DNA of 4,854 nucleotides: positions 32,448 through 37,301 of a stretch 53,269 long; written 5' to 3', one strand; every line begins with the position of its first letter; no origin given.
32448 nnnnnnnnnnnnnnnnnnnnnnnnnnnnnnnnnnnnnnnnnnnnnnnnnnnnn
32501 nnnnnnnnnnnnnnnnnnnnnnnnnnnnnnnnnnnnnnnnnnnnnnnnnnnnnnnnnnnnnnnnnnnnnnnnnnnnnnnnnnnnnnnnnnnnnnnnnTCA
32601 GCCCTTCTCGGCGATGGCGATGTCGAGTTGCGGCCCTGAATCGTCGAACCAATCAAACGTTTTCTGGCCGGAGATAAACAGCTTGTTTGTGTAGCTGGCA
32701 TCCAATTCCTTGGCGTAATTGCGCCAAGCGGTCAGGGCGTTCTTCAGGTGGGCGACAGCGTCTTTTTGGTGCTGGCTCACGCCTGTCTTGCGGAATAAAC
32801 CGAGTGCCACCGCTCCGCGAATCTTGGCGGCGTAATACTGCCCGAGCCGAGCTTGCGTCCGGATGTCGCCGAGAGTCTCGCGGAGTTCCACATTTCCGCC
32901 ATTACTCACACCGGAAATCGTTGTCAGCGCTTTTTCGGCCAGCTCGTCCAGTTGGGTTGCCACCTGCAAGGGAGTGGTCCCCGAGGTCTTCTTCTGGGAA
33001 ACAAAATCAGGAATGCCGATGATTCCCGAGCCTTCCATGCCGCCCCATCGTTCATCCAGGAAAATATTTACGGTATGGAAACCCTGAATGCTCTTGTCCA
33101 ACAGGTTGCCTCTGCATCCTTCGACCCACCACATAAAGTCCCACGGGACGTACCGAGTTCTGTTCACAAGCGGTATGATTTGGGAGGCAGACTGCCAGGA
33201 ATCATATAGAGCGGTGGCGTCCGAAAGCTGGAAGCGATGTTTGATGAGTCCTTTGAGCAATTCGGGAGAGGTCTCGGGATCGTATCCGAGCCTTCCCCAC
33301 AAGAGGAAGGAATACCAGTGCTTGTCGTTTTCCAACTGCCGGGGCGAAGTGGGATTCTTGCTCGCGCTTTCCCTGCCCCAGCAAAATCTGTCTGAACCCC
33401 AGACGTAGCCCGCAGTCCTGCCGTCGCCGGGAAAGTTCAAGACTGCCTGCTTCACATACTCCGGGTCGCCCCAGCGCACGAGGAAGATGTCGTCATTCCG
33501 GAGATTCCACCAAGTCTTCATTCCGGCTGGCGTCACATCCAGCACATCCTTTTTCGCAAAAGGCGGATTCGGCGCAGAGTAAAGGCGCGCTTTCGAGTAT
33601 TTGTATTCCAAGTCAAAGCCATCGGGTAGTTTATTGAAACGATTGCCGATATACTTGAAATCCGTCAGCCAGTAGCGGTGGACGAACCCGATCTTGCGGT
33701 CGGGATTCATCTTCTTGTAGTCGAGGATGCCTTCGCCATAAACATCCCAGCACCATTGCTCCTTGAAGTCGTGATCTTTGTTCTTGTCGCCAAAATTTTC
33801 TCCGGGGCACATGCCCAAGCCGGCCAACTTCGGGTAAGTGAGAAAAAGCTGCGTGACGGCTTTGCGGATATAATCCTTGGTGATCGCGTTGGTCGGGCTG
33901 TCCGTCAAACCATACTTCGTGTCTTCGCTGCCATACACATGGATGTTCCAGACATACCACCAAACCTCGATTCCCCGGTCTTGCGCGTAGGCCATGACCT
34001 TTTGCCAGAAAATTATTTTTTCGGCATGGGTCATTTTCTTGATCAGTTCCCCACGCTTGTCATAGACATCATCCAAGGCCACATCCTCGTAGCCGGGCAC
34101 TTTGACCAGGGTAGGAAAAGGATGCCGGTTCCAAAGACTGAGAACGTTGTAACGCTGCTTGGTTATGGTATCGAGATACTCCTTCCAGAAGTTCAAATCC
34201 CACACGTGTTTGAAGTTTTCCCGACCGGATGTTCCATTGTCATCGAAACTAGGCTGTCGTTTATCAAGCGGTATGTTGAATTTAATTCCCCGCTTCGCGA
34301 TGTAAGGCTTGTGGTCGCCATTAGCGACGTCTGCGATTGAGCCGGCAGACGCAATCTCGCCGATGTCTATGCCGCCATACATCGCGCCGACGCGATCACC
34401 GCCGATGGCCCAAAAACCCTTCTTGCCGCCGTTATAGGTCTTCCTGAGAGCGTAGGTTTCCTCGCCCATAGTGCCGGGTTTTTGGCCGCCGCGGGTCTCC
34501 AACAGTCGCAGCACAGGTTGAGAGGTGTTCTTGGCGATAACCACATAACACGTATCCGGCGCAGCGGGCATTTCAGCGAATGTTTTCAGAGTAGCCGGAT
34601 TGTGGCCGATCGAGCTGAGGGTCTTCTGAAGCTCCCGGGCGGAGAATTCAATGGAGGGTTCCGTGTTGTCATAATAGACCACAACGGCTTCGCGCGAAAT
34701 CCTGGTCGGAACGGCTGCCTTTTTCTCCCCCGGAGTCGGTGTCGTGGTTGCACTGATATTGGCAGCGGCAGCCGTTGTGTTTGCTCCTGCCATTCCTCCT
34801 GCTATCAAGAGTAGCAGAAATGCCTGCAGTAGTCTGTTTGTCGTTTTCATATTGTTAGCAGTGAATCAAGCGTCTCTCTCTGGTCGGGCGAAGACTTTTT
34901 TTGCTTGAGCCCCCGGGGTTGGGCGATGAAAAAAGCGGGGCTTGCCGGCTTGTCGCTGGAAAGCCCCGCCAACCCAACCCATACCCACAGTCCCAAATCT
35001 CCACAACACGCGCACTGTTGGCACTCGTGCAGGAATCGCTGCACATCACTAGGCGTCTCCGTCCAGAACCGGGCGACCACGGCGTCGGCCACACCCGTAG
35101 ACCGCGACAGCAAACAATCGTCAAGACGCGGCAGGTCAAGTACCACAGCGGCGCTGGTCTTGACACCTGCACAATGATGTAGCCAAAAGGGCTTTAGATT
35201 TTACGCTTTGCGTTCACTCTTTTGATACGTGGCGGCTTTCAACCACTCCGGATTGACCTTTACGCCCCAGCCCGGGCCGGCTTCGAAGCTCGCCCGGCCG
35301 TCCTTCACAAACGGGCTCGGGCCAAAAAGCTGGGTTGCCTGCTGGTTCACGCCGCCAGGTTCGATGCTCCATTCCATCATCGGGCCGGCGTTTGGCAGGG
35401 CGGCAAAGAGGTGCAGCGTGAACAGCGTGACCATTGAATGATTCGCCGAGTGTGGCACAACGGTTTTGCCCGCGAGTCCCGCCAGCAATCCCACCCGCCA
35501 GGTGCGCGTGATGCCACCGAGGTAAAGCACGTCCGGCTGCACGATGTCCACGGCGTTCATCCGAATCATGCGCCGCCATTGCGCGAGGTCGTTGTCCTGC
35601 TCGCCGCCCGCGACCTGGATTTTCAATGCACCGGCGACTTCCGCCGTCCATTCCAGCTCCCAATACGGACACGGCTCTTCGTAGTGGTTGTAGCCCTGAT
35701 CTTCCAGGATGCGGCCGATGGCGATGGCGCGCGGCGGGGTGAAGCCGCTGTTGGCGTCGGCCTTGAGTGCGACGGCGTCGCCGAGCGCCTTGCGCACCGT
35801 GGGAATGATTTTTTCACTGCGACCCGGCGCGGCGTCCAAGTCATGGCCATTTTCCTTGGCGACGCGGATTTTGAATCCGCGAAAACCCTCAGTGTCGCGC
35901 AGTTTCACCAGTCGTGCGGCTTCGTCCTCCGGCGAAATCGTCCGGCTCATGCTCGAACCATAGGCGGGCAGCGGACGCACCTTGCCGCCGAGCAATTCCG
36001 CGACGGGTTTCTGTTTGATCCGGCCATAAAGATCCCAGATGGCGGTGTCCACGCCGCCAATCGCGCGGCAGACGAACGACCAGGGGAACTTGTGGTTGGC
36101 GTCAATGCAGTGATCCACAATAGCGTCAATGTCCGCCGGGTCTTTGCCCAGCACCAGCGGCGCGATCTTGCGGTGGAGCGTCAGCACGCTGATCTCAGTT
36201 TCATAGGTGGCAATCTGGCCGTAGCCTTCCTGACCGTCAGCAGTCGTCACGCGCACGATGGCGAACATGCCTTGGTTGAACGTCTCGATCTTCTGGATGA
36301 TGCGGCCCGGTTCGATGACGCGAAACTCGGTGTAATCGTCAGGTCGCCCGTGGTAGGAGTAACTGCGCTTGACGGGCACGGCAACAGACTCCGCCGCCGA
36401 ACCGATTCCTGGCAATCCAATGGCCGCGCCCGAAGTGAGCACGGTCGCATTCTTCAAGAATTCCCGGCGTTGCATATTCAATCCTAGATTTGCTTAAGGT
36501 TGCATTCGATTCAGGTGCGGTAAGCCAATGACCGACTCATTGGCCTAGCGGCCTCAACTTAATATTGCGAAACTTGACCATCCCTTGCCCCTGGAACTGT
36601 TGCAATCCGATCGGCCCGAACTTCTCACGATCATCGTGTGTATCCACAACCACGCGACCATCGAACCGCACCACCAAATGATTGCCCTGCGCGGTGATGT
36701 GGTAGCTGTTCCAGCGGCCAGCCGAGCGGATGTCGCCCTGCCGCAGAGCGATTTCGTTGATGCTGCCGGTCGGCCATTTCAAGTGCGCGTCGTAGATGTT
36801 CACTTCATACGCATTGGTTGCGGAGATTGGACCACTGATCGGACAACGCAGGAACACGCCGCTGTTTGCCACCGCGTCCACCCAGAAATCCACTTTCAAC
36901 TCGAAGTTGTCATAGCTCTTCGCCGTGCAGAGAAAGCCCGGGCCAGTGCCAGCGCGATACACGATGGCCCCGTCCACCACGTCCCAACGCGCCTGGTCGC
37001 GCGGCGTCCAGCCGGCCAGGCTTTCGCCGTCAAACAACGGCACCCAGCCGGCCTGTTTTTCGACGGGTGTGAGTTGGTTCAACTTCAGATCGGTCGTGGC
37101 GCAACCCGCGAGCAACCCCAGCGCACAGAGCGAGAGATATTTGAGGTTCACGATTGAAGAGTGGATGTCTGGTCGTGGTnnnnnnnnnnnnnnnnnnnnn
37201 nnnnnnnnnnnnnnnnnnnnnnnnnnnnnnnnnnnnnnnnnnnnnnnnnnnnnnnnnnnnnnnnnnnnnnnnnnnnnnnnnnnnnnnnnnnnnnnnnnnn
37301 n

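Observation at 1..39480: Eight-fold expansion of an uncharacterised secreted glycosidase-like family (candidate new CAZyme-type family)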

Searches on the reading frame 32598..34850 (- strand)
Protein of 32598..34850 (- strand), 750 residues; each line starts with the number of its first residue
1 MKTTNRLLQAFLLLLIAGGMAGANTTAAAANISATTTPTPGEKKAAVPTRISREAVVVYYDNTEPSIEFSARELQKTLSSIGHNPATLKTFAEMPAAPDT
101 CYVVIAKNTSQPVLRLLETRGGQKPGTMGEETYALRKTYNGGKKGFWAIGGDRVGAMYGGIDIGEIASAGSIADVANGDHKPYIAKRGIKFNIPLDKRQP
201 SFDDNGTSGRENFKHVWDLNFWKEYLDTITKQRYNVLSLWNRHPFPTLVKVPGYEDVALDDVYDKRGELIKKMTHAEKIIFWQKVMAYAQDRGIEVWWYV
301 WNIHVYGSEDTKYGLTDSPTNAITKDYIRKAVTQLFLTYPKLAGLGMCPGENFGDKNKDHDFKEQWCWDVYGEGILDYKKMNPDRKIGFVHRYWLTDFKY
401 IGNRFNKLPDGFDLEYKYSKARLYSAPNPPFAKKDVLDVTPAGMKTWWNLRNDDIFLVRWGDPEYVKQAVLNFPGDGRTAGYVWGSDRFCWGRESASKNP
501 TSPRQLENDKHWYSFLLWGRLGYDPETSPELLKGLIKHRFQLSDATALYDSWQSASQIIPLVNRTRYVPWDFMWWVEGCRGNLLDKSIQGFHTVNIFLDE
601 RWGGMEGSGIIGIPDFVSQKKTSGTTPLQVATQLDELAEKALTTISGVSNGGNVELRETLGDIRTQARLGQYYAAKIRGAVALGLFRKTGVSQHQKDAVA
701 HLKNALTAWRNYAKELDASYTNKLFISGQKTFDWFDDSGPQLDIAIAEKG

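Call 3: search_protein_families(library=pfam, proteins=[window:32598-34850:-], max_evalue=0.01)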
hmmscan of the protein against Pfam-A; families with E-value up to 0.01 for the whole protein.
window:32598-34850:- (750 aa): 1 family
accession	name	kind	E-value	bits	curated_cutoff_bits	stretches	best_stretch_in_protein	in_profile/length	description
PF03648.19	Glyco_hydro_67N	-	0.0022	18.6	24.3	1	57-159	24-116/120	Glycosyl hydrolase family 67 N-terminus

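Call 6: search_protein_families(library=ncbifam, proteins=[window:32598-34850:-], max_evalue=0.1)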
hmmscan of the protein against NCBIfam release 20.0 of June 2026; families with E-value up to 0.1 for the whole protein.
window:32598-34850:- (750 aa): 1 family
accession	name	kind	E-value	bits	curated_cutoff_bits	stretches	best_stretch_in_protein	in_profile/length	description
NF049878.1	AlphGalctur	equivalog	5.8e-26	90.8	1300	2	51-362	7-308/901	alpha-d-galacturonidase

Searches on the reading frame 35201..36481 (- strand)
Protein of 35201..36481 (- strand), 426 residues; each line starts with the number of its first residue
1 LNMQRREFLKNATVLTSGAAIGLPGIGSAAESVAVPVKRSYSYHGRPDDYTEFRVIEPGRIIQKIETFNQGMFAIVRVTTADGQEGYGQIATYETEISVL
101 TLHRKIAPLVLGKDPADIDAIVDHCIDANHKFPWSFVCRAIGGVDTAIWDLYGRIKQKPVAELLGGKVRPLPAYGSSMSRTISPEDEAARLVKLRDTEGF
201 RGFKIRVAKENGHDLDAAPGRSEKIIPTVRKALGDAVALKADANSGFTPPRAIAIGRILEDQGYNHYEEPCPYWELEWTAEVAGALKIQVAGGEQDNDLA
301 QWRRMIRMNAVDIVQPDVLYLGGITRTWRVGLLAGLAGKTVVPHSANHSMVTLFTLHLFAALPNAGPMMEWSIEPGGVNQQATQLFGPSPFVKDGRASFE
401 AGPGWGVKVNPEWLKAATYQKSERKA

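Call 9: search_protein_families(library=pfam, proteins=[window:35201-36481:-], max_evalue=0.001)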
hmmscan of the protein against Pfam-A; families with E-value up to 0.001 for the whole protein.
window:35201-36481:- (426 aa): 2 families
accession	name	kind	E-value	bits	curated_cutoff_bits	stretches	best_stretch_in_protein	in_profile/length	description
PF13378.12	MR_MLE_C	-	2e-46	158.9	29.4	1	189-412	4-218/219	Enolase C-terminal domain-like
PF02746.21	MR_MLE_N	-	1.7e-14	54.5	22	1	65-165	20-117/117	Mandelate racemase / muconate lactonizing enzyme, N-terminal domain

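Call 41: search_protein_families(library=ncbifam, proteins=[window:35201-36481:-], max_evalue=0.001)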
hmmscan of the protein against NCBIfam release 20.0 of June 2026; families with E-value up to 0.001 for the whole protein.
window:35201-36481:- (426 aa): 14 families
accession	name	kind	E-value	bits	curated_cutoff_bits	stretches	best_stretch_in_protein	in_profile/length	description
NF040866.1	AraD_Arch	equivalog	2.1e-38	132.3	650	1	74-409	35-361/372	arabinonate dehydratase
NF040790.2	glucon_galact_dh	equivalog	2.2e-34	119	750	1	72-423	24-375/390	bifunctional D-gluconate/D-galactonate dehydratase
NF047820.1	TalGalacDh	equivalog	8e-34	117.1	500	1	72-370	37-324/371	L-talarate/galactarate dehydratase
NF010624.0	PRK14017.1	equivalog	3e-32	112.2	311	1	62-421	3-364/382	galactonate dehydratase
NF011968.0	PRK15440.1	equivalog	1.4e-27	96.6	393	1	75-416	61-390/395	L-rhamnonate dehydratase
NF043051.1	ManoateDhtManD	equivalog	3e-26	92.2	550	2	72-205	16-148/403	D-mannonate dehydratase ManD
NF011654.0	PRK15072.1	subfamily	3.7e-24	85.3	430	2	72-206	16-149/404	D-galactonate dehydratase family protein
TIGR02534.1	mucon_cyclo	subfamily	2.7e-18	66.2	334.95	1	66-415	22-363/368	muconate/chloromuconate family cycloisomerase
NF043002.1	HProlDhtase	equivalog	4.9e-16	58.5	500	1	75-333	35-281/366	cis-3-hydroxy-L-proline dehydratase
TIGR01928.1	menC_lowGC_arch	equivalog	3e-09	36.4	200.65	1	63-330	13-267/325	o-succinylbenzoate synthase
TIGR03247.1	glucar-dehydr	equivalog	1.1e-07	30.9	828.7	1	195-418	192-406/441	glucarate dehydratase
NF041118.1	A_G_epim_Thtga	equivalog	4.8e-07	29.2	500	1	53-315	13-262/341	L-Ala-D/L-Glu epimerase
NF002782.0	PRK02901.1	equivalog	6.9e-07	28.5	288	1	194-364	97-260/328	o-succinylbenzoate synthase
TIGR01927.1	menC_gam_Gplu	equivalog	1e-06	28.3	130.55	1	172-274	97-195/307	o-succinylbenzoate synthase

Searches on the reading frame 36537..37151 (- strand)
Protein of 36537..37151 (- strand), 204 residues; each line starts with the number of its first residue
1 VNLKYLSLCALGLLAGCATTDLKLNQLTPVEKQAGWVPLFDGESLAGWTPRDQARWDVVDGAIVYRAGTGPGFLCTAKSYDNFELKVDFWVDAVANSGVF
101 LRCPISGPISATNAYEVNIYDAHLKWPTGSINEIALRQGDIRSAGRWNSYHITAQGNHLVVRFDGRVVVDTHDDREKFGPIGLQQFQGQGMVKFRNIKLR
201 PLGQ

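Call 9: search_protein_families(library=pfam, proteins=[window:36537-37151:-], max_evalue=0.001)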
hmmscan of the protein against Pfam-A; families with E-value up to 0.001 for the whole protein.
window:36537-37151:- (204 aa): 1 family
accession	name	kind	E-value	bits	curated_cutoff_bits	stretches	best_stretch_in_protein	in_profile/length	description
PF06439.18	3keto-disac_hyd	-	2.8e-38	132.3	26.8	1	35-200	1-187/187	3-keto-disaccharide hydrolase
